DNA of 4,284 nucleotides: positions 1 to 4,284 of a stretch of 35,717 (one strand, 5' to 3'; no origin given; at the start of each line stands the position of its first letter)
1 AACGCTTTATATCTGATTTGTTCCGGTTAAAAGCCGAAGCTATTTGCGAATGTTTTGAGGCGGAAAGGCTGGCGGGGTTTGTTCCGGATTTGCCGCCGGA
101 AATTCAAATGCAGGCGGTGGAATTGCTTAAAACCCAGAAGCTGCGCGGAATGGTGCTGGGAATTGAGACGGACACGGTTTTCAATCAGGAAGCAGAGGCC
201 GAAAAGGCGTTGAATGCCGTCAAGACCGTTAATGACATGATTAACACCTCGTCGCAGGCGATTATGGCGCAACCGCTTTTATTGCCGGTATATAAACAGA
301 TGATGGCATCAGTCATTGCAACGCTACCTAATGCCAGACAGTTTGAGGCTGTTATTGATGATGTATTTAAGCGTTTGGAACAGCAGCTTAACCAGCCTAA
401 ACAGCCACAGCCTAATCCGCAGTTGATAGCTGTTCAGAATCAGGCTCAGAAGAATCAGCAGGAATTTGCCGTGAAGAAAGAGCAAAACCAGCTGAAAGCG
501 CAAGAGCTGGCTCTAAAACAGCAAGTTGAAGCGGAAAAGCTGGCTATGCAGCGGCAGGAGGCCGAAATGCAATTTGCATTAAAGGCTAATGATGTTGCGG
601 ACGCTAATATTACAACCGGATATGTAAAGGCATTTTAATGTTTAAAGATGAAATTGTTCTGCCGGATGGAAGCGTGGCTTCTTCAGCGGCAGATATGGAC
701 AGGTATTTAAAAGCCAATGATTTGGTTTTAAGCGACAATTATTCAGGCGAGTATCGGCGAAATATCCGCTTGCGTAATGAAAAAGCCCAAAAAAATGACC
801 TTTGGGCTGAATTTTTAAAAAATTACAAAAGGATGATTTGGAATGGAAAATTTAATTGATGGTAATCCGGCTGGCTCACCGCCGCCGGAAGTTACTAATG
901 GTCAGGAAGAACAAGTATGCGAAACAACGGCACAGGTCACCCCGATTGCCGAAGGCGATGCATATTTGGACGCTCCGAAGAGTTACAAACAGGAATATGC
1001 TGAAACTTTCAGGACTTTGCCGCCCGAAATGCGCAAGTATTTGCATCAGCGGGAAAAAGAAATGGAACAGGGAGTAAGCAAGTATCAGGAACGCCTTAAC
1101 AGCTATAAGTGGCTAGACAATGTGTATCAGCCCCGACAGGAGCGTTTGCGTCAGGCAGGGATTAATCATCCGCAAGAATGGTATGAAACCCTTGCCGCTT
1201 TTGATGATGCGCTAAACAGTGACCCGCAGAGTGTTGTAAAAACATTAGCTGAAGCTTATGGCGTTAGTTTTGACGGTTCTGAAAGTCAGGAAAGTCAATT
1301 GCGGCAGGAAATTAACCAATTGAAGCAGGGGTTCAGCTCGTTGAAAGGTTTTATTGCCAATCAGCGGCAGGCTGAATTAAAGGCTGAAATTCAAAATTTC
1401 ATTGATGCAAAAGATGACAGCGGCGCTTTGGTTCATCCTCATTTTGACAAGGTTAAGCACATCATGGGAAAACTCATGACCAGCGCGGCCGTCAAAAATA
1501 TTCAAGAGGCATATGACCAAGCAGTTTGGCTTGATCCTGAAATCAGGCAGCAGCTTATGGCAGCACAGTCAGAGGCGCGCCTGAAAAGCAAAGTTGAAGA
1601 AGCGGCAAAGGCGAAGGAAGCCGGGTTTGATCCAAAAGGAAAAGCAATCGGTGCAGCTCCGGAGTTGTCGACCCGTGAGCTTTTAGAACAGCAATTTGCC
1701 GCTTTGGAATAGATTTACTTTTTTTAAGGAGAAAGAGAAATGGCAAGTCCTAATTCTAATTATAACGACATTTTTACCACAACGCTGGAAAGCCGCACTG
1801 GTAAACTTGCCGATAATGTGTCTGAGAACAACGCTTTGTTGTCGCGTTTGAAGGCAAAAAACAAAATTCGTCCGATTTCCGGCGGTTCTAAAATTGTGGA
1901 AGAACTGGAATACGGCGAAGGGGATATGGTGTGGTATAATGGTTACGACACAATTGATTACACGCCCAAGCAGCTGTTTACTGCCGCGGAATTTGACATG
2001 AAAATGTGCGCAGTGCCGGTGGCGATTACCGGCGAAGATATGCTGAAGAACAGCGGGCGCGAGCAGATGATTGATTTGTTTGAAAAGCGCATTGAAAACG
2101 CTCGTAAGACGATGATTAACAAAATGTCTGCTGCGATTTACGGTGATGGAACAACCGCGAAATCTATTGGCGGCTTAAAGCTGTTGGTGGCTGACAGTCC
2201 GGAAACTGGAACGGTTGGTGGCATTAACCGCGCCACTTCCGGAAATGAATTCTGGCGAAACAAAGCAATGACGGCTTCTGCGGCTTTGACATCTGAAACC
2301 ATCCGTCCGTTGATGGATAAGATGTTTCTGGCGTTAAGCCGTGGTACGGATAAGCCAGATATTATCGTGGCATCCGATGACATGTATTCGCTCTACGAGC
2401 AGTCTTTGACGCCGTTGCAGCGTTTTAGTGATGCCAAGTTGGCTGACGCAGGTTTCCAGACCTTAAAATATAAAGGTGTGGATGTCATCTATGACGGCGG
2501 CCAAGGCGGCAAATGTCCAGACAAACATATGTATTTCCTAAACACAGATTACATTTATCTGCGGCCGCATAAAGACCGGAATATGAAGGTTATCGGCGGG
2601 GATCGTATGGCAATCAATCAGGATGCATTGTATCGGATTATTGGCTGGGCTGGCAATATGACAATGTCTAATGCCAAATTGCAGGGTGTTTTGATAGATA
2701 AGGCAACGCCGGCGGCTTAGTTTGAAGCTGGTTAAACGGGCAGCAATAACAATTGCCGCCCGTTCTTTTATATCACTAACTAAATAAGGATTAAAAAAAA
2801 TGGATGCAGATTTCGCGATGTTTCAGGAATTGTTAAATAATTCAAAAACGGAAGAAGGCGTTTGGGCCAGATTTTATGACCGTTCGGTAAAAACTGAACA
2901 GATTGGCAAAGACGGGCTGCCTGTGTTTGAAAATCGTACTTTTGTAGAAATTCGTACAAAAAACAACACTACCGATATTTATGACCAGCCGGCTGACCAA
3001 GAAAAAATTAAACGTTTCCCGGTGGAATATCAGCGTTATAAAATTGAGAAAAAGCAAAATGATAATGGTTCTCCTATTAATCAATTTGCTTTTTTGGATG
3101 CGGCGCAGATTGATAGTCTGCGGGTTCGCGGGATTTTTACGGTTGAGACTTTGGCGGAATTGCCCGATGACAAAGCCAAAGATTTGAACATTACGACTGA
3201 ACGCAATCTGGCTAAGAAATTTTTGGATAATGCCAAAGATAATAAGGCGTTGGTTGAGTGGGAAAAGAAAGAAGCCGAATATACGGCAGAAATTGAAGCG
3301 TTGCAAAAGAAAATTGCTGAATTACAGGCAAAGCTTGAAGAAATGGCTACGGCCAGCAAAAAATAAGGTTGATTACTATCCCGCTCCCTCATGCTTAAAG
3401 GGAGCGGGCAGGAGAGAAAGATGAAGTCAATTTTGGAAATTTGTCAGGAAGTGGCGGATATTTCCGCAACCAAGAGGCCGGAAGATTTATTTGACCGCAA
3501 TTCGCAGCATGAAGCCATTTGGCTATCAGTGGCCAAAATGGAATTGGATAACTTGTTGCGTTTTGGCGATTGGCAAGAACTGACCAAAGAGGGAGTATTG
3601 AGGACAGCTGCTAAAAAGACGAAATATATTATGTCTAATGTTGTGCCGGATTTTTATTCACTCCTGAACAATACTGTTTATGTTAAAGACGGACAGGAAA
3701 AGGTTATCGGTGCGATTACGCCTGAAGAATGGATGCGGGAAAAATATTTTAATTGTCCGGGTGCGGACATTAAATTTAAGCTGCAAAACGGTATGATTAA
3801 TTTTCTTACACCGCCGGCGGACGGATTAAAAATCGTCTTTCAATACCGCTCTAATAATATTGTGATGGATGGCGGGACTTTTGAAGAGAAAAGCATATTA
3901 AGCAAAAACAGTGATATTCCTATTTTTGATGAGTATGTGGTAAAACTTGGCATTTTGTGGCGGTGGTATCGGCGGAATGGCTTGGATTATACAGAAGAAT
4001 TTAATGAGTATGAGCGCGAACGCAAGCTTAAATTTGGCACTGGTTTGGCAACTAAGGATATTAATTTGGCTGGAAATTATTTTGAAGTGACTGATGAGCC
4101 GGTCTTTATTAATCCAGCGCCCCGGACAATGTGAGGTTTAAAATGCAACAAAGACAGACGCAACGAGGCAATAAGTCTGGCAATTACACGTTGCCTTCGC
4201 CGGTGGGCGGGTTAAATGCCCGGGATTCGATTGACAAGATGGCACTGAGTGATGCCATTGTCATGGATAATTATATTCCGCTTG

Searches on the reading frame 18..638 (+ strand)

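Call 107: search_protein_families(library=phrogs, proteins=[window:18-638:+], max_evalue=0.001)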
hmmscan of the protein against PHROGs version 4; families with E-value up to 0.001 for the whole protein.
window:18-638:+ (206 aa): 1 family
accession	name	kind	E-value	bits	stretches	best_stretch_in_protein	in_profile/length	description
phrog_12082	-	head and packaging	1.3e-10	41.4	1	33-190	525-687/715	portal protein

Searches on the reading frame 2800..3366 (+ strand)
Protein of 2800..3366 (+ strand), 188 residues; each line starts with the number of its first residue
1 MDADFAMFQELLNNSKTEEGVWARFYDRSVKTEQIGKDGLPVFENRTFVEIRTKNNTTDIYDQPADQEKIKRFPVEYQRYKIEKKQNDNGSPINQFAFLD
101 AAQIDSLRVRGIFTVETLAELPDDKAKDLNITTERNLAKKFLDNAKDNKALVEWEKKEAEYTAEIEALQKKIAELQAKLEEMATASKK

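Call 107: search_protein_families(library=phrogs, proteins=[window:2800-3366:+], max_evalue=0.001)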
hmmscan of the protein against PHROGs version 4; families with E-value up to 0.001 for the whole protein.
window:2800-3366:+ (188 aa): 1 family
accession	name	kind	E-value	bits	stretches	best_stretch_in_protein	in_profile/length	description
phrog_20268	-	unknown function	6.6e-19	69.5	1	37-181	31-179/227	-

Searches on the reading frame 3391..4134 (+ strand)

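Call 107: search_protein_families(library=phrogs, proteins=[window:3391-4134:+], max_evalue=0.001)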
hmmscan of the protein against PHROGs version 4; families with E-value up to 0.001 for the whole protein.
window:3391-4134:+ (247 aa): 1 family
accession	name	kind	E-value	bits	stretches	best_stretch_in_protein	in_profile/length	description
phrog_6013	-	tail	1.1e-30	107.5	1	13-227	2-214/228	tail protein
